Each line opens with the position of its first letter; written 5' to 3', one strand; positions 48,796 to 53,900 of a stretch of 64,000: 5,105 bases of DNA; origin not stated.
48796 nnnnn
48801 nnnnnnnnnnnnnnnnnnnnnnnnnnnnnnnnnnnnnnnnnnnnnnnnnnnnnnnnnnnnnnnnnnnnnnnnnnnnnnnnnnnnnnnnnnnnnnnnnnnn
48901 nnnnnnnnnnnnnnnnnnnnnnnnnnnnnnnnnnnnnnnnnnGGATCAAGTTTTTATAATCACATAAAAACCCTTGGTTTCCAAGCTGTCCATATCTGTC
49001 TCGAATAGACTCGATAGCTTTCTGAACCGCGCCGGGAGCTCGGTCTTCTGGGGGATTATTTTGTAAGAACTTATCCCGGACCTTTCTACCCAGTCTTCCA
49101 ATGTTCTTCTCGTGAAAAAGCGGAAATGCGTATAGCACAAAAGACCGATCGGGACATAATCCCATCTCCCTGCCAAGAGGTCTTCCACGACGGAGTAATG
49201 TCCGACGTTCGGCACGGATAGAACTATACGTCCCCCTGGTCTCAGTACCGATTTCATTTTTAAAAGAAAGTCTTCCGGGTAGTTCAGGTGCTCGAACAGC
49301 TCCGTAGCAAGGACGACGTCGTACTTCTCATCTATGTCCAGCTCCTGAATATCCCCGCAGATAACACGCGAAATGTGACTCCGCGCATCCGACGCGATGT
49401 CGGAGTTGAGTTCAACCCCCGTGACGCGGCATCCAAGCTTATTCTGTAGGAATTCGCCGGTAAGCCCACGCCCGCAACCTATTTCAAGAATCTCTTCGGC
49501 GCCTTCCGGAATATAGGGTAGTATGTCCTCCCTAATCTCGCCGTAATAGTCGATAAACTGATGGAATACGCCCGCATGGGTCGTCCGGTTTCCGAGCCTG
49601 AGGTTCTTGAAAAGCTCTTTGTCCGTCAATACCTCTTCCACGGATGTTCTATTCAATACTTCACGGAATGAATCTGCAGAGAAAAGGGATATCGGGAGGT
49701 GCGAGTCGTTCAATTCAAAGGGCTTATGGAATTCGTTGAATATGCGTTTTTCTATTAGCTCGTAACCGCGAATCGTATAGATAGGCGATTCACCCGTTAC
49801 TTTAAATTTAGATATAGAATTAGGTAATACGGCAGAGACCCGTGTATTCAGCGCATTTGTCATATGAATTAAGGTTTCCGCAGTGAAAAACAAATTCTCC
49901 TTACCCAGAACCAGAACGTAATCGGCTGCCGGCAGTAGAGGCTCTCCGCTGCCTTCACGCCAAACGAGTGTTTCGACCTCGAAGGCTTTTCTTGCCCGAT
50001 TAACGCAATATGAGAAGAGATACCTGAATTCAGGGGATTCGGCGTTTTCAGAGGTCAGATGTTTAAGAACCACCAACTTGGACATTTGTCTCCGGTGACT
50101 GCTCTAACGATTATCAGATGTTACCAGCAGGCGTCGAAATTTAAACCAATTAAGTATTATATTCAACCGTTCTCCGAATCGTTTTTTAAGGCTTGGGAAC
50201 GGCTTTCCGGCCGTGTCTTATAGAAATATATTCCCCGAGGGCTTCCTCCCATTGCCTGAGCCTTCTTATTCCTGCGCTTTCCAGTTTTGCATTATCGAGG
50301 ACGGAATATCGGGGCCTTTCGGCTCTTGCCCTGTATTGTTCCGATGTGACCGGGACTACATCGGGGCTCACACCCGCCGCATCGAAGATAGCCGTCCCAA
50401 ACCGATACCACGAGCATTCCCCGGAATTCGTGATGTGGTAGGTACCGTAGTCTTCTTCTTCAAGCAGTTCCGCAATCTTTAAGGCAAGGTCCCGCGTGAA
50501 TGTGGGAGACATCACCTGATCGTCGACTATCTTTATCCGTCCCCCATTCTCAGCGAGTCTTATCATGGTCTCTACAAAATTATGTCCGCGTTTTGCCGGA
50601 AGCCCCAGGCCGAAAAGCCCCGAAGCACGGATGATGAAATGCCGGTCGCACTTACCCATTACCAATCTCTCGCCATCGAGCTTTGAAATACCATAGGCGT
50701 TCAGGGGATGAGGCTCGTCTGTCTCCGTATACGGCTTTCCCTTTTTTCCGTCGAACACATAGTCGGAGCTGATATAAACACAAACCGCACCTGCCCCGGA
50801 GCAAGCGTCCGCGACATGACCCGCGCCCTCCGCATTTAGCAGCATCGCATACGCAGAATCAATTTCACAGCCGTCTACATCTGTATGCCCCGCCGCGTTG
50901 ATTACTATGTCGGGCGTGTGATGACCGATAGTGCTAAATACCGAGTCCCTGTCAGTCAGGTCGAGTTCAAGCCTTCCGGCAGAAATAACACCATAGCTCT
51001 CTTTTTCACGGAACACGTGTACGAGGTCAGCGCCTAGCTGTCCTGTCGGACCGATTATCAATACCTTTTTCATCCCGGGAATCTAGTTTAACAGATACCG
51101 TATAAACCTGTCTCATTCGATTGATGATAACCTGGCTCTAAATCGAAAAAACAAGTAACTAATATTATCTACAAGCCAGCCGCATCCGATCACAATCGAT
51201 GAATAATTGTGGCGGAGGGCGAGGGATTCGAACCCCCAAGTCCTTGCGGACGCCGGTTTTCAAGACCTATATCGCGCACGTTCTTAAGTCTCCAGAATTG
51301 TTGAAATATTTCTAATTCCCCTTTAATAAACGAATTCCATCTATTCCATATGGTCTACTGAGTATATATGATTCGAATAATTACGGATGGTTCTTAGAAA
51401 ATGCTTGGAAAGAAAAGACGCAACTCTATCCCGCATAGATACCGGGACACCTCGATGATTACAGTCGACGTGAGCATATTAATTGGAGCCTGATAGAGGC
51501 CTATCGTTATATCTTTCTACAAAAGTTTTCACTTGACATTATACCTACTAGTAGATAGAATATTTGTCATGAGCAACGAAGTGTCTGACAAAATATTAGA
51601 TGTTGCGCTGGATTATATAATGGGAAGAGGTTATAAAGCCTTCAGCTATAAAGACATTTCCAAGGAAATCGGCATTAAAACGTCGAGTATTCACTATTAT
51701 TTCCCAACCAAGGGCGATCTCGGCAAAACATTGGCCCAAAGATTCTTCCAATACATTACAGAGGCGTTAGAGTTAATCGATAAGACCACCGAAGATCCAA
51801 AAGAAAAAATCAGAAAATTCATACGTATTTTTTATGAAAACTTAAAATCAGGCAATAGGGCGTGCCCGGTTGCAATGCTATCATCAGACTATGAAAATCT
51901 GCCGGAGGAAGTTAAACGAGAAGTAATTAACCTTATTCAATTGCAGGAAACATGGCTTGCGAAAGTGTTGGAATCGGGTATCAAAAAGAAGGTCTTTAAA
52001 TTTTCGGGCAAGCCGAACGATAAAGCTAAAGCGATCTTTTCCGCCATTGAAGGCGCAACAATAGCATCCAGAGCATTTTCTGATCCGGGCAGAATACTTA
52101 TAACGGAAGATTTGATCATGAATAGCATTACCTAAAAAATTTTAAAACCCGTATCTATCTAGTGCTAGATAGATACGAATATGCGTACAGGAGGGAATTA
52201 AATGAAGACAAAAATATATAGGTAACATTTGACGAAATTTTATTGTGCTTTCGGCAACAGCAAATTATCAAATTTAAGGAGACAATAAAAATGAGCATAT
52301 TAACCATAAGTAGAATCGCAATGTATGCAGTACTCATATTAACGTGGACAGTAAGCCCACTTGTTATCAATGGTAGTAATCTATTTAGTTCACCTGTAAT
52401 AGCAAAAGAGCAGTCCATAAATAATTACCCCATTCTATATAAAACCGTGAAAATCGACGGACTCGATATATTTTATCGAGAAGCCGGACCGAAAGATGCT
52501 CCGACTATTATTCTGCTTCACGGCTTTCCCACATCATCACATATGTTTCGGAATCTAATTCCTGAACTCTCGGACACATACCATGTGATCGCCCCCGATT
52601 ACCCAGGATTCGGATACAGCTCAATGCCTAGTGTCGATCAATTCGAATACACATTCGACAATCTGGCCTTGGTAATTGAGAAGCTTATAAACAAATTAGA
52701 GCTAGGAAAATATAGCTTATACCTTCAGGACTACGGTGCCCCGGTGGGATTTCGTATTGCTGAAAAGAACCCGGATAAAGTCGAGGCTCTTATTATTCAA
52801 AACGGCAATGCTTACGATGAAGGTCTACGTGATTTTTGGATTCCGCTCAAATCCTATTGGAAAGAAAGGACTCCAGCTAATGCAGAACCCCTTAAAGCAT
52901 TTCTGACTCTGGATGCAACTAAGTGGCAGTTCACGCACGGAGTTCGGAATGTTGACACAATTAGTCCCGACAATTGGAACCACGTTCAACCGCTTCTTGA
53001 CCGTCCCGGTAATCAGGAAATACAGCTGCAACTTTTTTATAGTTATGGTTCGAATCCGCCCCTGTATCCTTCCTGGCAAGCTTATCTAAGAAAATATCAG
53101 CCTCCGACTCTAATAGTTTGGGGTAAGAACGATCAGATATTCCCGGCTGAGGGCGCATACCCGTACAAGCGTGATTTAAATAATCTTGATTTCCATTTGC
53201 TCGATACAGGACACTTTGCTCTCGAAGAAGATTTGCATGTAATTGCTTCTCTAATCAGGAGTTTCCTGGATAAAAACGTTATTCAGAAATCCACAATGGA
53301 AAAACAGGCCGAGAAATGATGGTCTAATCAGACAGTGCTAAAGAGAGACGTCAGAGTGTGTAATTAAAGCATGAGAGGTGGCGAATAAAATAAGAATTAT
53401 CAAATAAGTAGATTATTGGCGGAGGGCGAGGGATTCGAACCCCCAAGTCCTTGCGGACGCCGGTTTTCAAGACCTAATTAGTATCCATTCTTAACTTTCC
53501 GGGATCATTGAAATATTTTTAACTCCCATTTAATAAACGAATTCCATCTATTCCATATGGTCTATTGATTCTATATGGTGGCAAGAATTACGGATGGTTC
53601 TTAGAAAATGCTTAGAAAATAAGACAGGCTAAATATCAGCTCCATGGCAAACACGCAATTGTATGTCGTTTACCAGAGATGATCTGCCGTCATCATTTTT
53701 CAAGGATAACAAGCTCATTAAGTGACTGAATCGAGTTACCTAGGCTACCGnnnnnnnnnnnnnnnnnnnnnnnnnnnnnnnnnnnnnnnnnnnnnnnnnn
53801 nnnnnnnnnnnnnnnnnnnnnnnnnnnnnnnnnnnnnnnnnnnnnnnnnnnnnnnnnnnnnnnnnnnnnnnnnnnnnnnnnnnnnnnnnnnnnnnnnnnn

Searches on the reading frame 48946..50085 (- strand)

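Call 13: search_protein_families(library=pfam, proteins=[window:48946-50085:-])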
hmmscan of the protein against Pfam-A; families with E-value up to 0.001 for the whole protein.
window:48946-50085:- (379 aa): 8 families
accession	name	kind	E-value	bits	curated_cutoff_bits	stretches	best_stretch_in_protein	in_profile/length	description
PF13489.12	Methyltransf_23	-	5.7e-21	75.4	27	1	180-337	8-158/164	Methyltransferase domain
PF08241.18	Methyltransf_11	-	1.1e-16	61.6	21.2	1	200-289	1-95/95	Methyltransferase domain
PF13649.12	Methyltransf_25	-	6.6e-15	56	27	1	199-285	1-97/97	Methyltransferase domain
PF08242.18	Methyltransf_12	-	8.5e-14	52.5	30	1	200-287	1-98/98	Methyltransferase domain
PF13847.12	Methyltransf_31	-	4.6e-10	39.8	27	1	195-293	3-113/145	Methyltransferase domain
PF07021.18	MetW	-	9.8e-10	38.8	21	1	188-305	7-123/193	Methionine biosynthesis protein MetW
PF02353.26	CMAS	-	1.5e-06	28.2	27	1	197-290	64-165/273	Mycolic acid cyclopropane synthetase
PF05401.17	NodS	-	3.4e-05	24.2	24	1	196-270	44-122/201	Nodulation protein S (NodS)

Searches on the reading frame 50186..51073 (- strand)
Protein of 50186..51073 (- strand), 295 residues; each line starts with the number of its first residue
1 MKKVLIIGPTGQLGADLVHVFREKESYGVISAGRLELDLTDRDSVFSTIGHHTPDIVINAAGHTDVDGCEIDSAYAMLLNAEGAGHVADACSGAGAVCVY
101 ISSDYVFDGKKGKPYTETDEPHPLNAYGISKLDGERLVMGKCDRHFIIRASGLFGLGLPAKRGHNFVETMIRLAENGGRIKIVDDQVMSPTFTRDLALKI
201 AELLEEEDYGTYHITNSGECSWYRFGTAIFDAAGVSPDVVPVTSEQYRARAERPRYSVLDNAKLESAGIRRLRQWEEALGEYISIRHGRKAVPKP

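Call 13: search_protein_families(library=pfam, proteins=[window:50186-51073:-])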
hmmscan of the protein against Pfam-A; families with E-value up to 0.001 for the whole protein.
window:50186-51073:- (295 aa): 4 families
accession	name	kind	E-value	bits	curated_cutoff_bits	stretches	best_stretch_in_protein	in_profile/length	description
PF04321.23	RmlD_sub_bind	-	1.2e-89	300.6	27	1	3-284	2-283/287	RmlD substrate binding domain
PF01370.27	Epimerase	-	4.4e-24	85.7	20.9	1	4-208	1-229/240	NAD dependent epimerase/dehydratase family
PF16363.11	GDP_Man_Dehyd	-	1.2e-10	41.8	27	1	36-171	58-197/332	GDP-mannose 4,6 dehydratase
PF02719.21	Polysacc_synt_2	-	8.3e-06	25.6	20.2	1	38-106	62-131/293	Polysaccharide biosynthesis protein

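Call 15: find_encoding_contigs(protein=window:50186-51073:-, flank=10000, max_places=10)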
Protein window:50186-51073:- (295 aa): 1 contig read that carries it; 1 place shown.
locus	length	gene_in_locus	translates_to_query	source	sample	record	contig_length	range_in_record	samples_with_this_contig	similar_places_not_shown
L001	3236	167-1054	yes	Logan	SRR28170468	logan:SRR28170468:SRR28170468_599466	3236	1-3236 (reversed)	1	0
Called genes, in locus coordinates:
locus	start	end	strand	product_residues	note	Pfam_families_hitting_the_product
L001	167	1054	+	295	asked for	PF01370:Epimerase, PF02719:Polysacc_synt_2 (faint), PF04321:RmlD_sub_bind, PF16363:GDP_Man_Dehyd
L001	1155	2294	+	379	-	PF13489:Methyltransf_23, PF07021:MetW, PF02353:CMAS (weak), PF08241:Methyltransf_11, PF08242:Methyltransf_12, PF13649:Methyltransf_25, PF13847:Methyltransf_31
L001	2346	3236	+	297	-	?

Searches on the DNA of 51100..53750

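Call 79: search_rna_families(source=window, start=51100, end=53750, threshold=evalue, max_evalue=10, show_alignments=2)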
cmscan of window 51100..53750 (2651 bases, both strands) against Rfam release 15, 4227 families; matches with E-value up to 10: 5.
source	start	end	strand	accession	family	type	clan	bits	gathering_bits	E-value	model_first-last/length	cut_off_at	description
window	53420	53501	-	RF01852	tRNA-Sec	Gene; tRNA;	CL00001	26.3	47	0.026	1-91/91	no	Selenocysteine transfer RNA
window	53420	53481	+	RF04351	Plastid-psbl-rps4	Cis-reg;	-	22.9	68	0.1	1-53/53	no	Plastid-psbl-rps4 3UTR RNA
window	52143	52228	-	RF01456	VrrA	Gene; antisense;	-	19.5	50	3.5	1-140/140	no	Vibrio regulatory RNA of OmpA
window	51213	51261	+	RF04351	Plastid-psbl-rps4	Cis-reg;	-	16.9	68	4.3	1-53/53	no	Plastid-psbl-rps4 3UTR RNA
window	51221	51237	-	RF00023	tmRNA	Gene;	CL00001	10.5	47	0.19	347-363/374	no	transfer-messenger RNA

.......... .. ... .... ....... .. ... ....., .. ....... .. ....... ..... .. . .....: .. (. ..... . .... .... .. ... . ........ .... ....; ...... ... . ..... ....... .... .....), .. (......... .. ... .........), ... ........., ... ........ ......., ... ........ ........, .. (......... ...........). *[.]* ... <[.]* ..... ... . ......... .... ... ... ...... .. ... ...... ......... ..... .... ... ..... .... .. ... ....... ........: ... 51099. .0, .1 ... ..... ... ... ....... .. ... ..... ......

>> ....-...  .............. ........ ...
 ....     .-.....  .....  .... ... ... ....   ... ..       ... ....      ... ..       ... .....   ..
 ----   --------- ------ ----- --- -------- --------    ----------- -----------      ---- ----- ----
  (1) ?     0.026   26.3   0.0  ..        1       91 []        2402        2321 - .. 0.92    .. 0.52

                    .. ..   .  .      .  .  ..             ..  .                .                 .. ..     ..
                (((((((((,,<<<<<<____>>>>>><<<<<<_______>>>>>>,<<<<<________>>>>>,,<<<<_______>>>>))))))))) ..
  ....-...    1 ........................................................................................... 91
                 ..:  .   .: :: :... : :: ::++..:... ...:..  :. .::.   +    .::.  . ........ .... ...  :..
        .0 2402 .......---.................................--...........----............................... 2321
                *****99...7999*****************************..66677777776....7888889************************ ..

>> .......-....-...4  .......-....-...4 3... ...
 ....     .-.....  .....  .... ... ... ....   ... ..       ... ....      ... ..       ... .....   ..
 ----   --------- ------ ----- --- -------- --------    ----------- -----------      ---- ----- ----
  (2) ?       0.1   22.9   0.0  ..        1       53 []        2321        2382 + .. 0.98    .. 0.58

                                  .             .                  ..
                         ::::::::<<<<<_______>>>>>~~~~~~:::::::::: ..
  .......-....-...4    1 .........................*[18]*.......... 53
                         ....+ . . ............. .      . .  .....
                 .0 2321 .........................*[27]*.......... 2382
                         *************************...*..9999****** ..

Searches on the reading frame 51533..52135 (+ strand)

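Call 13: search_protein_families(library=pfam, proteins=[window:51533-52135:+])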
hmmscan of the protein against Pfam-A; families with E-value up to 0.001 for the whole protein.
window:51533-52135:+ (200 aa): 4 families
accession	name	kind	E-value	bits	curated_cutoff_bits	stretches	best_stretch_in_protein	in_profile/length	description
PF00440.29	TetR_N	-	3.2e-09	36.9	24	1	21-63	1-43/47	Bacterial regulatory proteins, tetR family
PF16925.10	TetR_C_13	-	4.4e-06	27.5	27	1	90-185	2-99/109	Tetracyclin repressor-like, C-terminal domain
PF17932.6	TetR_C_24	-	1.5e-05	25.7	26.4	1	87-173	2-85/114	Tetracyclin repressor-like, C-terminal domain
PF21993.1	TetR_C_13_2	-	6.3e-05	23.6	27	1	89-184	1-93/103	Transcriptional regulator LmrA/YxaF-like, C-terminal domain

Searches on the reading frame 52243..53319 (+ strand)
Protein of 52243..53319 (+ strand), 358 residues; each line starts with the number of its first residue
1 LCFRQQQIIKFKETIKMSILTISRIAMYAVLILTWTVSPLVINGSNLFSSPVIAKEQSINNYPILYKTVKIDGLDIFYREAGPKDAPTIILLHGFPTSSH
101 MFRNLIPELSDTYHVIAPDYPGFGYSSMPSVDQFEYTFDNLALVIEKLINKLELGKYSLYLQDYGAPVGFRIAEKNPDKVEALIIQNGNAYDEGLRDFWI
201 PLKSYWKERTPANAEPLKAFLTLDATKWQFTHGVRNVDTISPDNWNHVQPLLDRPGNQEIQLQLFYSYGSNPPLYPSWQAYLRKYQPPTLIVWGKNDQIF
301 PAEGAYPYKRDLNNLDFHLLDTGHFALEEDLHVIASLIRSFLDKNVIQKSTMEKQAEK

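Call 14: search_protein_families(library=pfam, proteins=[window:52243-53319:+])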
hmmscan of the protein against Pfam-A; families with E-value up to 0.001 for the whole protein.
window:52243-53319:+ (358 aa): 3 families
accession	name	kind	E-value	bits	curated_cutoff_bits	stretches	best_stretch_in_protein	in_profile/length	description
PF00561.26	Abhydrolase_1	-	4.1e-36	125.3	25.8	1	87-330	1-244/245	alpha/beta hydrolase fold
PF12697.13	Abhydrolase_6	-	4.7e-14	54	26.3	1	89-334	1-214/217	Alpha/beta hydrolase family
PF12146.15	Hydrolase_4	-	8.3e-09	35.5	27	1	88-186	6-107/239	Serine aminopeptidase, S33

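Call 76: find_homologous_proteins(query=window:52291-53316:+, max_evalue=1e-40)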
Query window:52291-53316:+ (342 aa): 8000 proteins with E <= 1e-40 among 8000 candidates; the best 120 are listed.
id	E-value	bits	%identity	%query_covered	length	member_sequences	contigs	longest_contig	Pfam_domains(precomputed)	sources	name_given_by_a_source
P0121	8.2e-223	757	96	100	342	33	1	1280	PF12697.14,PF00561.27,PF12146.16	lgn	-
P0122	7.5e-215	731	92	100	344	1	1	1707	PF12697.14,PF00561.27,PF12146.16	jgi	jgi:pimeloyl-ACP methyl ester carboxylesterase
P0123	1.7e-211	720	91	100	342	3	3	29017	PF12697.14,PF00561.27,PF12146.16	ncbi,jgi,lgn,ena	-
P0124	2.6e-208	709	89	100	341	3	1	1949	PF12697.14,PF00561.27,PF12146.16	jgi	-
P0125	2.8e-199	679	86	99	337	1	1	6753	PF12697.14,PF00561.27,PF12146.16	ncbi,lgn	-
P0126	4.6e-196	669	83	100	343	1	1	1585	PF12697.14,PF00561.27,PF12146.16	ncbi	-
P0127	2.3e-185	634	85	91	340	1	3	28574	PF12697.14,PF00561.27,PF12146.16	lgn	-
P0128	3.2e-182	623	84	92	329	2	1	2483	PF12697.14,PF00561.27,PF12146.16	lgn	-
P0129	1.6e-179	615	85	90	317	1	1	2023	PF12697.14,PF00561.27,PF12146.16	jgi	-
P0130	1.0e-176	605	79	92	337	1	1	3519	PF12697.14,PF00561.27,PF12146.16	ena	-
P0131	6.6e-175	599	77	96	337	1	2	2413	PF12697.14,PF00561.27,PF12146.16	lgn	-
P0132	1.2e-174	598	77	96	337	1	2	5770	PF12697.14,PF00561.27,PF12146.16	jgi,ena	-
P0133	9.8e-174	595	81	89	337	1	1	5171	PF12697.14,PF00561.27,PF12146.16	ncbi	-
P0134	4.2e-173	593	76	96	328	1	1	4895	PF12697.14,PF00561.27,PF12146.16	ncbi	-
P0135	4.8e-173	593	83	89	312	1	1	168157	PF12697.14,PF00561.27,PF12146.16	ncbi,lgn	ncbi:MAG: alpha/beta hydrolase [Deltaproteobacteria bacterium]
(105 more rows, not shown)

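Call 77: find_encoding_contigs(protein=P0123, flank=10000, max_places=4)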
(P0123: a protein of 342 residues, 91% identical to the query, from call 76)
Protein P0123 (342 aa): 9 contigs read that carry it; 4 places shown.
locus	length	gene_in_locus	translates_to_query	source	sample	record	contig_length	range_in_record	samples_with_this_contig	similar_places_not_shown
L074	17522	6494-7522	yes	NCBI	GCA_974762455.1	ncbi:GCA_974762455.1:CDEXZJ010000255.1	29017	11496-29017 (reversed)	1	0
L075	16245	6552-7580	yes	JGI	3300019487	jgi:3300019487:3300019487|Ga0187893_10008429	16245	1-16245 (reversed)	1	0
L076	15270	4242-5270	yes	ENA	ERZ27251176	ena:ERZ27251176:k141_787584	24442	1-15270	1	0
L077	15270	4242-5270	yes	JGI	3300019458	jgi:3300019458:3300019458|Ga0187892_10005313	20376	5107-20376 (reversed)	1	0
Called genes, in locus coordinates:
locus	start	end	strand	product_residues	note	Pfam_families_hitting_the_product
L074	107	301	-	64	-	-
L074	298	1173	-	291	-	PF00685:Sulfotransfer_1, PF13469:Sulfotransfer_3 (weak)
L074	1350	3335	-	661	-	PF02585:PIG-L, PF00535:Glycos_transf_2, PF10111:Glyco_tranf_2_2 (weak), PF13641:Glyco_tranf_2_3 (weak)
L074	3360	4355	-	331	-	-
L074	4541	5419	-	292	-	PF01370:Epimerase, PF04321:RmlD_sub_bind, PF02719:Polysacc_synt_2 (weak), PF16363:GDP_Man_Dehyd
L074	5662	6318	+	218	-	PF00440:TetR_N, PF16925:TetR_C_13 (weak)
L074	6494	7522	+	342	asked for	PF00561:Abhydrolase_1, PF12146:Hydrolase_4 (weak), PF12697:Abhydrolase_6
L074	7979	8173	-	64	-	-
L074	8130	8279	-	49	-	-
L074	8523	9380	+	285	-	PF00127:Copper-bind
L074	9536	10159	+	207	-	PF00578:AhpC-TSA, PF02630:SCO1-SenC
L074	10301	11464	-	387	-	-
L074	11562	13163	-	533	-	PF07732:Cu-oxidase_3, PF07731:Cu-oxidase_2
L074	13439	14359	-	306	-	-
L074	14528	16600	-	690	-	-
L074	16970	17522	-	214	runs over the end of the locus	PF00072:Response_reg, PF00196:GerE, PF08281:Sigma70_r4_2 (faint)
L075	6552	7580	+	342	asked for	PF00561:Abhydrolase_1, PF12146:Hydrolase_4 (weak), PF12697:Abhydrolase_6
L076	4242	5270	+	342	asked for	PF00561:Abhydrolase_1, PF12146:Hydrolase_4 (weak), PF12697:Abhydrolase_6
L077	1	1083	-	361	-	?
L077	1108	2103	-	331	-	-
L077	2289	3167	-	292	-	PF01370:Epimerase, PF04321:RmlD_sub_bind, PF02719:Polysacc_synt_2 (weak), PF16363:GDP_Man_Dehyd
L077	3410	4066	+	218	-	PF00440:TetR_N, PF16925:TetR_C_13 (weak)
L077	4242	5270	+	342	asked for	PF00561:Abhydrolase_1, PF12146:Hydrolase_4 (weak), PF12697:Abhydrolase_6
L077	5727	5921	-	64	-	-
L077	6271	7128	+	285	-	PF00127:Copper-bind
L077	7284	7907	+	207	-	PF00578:AhpC-TSA, PF02630:SCO1-SenC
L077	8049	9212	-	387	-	-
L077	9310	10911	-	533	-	PF07732:Cu-oxidase_3, PF07731:Cu-oxidase_2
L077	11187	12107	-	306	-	-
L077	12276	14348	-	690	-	-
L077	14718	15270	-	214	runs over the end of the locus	PF00072:Response_reg, PF00196:GerE, PF08281:Sigma70_r4_2 (faint)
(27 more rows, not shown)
